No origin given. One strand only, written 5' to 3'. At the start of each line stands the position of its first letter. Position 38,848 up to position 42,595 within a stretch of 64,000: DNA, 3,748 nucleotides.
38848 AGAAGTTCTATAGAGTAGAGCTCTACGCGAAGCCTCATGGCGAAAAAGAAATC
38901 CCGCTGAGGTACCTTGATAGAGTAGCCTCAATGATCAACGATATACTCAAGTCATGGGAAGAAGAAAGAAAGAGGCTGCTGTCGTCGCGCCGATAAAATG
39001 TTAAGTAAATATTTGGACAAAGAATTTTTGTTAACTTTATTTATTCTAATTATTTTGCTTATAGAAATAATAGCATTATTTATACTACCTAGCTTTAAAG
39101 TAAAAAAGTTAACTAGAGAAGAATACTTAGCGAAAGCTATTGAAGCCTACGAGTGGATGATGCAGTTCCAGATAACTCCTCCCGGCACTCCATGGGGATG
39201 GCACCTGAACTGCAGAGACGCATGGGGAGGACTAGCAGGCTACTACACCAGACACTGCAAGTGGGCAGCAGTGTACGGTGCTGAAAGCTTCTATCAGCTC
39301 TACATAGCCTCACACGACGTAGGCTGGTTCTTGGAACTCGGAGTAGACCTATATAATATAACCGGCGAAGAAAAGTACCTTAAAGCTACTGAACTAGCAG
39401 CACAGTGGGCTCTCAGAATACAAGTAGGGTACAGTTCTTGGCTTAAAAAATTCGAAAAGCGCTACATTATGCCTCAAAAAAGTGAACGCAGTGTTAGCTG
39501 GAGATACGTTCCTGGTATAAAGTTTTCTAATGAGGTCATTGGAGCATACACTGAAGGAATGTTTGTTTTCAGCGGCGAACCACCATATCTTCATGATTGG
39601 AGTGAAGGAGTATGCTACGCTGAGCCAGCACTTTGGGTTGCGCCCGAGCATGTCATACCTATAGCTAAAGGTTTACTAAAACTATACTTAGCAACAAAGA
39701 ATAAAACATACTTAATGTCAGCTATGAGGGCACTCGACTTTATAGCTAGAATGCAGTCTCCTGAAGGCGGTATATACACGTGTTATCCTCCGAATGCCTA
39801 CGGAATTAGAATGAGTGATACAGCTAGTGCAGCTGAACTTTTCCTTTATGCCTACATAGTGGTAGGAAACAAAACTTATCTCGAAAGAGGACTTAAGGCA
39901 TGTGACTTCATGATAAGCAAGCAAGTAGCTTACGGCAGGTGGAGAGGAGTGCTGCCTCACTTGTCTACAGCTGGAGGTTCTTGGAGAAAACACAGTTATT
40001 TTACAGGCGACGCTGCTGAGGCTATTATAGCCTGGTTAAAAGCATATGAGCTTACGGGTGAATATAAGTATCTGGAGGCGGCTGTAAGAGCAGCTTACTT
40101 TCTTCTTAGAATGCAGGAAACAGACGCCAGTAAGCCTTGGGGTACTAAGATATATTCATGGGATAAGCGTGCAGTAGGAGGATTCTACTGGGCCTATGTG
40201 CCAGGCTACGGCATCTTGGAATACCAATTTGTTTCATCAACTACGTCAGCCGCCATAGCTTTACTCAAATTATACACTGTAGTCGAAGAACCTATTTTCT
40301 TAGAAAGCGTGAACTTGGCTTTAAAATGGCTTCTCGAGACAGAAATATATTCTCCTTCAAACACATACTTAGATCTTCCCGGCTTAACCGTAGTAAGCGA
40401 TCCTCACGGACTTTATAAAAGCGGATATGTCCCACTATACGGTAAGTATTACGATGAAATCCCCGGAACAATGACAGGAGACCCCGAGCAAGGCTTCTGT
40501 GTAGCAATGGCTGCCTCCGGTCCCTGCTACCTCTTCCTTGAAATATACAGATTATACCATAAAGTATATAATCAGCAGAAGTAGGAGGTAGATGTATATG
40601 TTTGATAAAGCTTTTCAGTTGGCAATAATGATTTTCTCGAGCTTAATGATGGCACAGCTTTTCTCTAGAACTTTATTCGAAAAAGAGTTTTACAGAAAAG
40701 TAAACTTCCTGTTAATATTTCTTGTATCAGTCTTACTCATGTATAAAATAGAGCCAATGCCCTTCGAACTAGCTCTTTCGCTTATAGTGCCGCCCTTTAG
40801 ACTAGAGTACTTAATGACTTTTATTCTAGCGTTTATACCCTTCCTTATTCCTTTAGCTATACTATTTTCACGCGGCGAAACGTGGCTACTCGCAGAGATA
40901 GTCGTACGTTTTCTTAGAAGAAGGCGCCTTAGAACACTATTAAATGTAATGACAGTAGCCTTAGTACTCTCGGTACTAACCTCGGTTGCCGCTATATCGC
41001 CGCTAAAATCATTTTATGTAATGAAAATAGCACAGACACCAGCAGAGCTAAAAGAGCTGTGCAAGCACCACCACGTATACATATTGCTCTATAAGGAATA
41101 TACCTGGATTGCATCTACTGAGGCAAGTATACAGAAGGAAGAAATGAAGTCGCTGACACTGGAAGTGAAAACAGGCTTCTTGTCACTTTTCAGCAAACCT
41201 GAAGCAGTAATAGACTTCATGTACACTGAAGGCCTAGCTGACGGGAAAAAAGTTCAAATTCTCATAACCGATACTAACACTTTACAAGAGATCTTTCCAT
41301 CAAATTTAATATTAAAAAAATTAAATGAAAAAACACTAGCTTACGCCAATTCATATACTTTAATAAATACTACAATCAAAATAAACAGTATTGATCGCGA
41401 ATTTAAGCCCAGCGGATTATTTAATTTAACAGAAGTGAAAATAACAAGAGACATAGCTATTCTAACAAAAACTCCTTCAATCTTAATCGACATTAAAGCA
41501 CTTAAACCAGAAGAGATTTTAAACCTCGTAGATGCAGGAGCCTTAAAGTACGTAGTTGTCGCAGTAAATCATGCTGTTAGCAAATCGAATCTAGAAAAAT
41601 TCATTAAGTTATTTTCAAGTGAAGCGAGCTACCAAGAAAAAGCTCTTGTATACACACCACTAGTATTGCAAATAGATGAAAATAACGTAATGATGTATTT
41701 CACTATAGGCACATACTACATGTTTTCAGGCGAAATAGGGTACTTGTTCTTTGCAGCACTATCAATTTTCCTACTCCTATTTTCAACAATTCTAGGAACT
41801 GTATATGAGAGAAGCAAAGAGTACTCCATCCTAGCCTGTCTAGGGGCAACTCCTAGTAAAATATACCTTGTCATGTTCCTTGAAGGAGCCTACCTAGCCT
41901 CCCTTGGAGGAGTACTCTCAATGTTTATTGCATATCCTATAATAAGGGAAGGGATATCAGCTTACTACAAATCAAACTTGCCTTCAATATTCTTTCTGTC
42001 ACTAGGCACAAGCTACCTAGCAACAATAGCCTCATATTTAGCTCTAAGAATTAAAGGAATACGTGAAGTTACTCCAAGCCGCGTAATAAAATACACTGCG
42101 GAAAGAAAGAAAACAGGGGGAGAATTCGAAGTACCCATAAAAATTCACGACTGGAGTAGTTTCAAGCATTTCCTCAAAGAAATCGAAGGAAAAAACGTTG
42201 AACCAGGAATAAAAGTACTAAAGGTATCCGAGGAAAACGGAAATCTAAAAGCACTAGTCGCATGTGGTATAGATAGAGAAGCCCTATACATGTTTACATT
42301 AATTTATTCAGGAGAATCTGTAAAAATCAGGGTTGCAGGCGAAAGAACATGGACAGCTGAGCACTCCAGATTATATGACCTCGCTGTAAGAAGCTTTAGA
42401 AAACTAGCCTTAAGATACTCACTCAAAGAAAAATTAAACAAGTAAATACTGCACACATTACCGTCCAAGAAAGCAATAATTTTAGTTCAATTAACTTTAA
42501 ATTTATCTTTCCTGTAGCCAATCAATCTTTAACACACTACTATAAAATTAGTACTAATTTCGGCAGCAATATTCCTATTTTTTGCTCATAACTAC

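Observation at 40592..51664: Repeated two-gene module: an FtsX-like permease followed by a ~650-aa polytopic paralogue carrying an E-I-E-[RK]-LPFP loop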

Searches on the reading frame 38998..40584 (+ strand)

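Call 4: search_protein_families(library=pfam, proteins=[window:38998-40584:+], max_evalue=0.1)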
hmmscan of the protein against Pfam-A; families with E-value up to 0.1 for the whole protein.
window:38998-40584:+ (528 aa): 4 families
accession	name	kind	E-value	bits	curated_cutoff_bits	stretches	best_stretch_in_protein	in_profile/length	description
PF06662.19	C5-epim_C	-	1.4e-09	38.1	23.3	1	340-372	32-64/188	D-glucuronyl C5-epimerase C-terminus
PF09492.16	Pec_lyase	-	5.7e-07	29.5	22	1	227-265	49-87/292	Pectic acid lyase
PF03663.20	Glyco_hydro_76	-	4.2e-05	23.7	25.9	0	233-368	108-250/366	Glycosyl hydrolase family 76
PF07944.18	Beta-AFase-like_GH127_cat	-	0.00018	21.1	24.9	0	228-380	69-168/376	Beta-L-arabinofuranosidase, GH127 catalytic domain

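Call 7: search_protein_families(library=ncbifam, proteins=[window:38998-40584:+], max_evalue=1)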
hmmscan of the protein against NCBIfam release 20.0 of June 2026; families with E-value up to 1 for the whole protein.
window:38998-40584:+ (528 aa): 3 families
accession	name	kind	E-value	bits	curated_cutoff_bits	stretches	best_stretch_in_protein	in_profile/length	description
TIGR02474.1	pec_lyase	equivalog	9e-09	35.3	189.8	1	226-269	54-97/295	pectate lyase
NF041848.1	celb_epim_EpiA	equivalog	0.1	11.7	800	1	340-375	323-358/405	cellobiose 2-epimerase EpiA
NF038151.1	lanthi_synth_III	equivalog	0.14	10.5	575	0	225-337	615-721/833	class III lanthionine synthetase LanKC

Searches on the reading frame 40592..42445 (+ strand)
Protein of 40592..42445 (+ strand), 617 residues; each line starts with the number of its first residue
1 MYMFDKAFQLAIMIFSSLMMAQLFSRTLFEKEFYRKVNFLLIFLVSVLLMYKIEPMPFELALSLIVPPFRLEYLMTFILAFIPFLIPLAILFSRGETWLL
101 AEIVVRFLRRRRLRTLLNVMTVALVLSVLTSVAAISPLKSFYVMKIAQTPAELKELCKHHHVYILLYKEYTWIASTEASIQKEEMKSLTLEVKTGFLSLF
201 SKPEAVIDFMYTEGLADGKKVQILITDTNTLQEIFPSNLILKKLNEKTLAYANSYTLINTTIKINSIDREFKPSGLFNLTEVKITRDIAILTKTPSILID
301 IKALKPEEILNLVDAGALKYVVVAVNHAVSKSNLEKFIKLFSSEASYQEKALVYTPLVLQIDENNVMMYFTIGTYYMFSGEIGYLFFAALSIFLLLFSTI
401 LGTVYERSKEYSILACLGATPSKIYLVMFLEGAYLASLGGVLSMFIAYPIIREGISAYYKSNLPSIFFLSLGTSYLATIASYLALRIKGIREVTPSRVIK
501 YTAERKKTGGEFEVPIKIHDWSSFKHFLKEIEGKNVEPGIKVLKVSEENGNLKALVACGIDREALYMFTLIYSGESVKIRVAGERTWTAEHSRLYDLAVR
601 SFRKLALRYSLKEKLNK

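Call 4: search_protein_families(library=pfam, proteins=[window:40592-42445:+], max_evalue=0.1)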
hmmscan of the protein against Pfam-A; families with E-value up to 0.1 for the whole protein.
window:40592-42445:+ (617 aa): 1 family
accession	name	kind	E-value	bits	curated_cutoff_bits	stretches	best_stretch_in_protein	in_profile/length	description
PF02687.27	FtsX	-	2.4e-06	28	25.5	1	385-454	4-73/120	FtsX-like permease C-terminal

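Call 7: search_protein_families(library=ncbifam, proteins=[window:40592-42445:+], max_evalue=1)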
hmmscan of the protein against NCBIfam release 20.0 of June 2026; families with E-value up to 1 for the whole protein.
window:40592-42445:+ (617 aa): 5 families
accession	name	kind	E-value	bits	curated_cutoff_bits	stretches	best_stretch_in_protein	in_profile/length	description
NF038347.1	FtsX_Gpos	exception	1.5e-06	27.8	225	1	363-480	154-270/296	permease-like cell division protein FtsX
TIGR03434.1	ADOP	subfamily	0.0001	20.6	622.3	1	404-476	297-368/803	ADOP family duplicated permease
NF038346.1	FtsX_actino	exception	0.003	17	250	1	387-474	189-276/308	permease-like cell division protein FtsX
TIGR03409.1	urea_trans_UrtB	equivalog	0.027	14.1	250.3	1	84-129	65-110/291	urea ABC transporter permease subunit UrtB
TIGR00439.2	FtsX_Gneg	equivalog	0.29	10.3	255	1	388-449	177-238/292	permease-like cell division protein FtsX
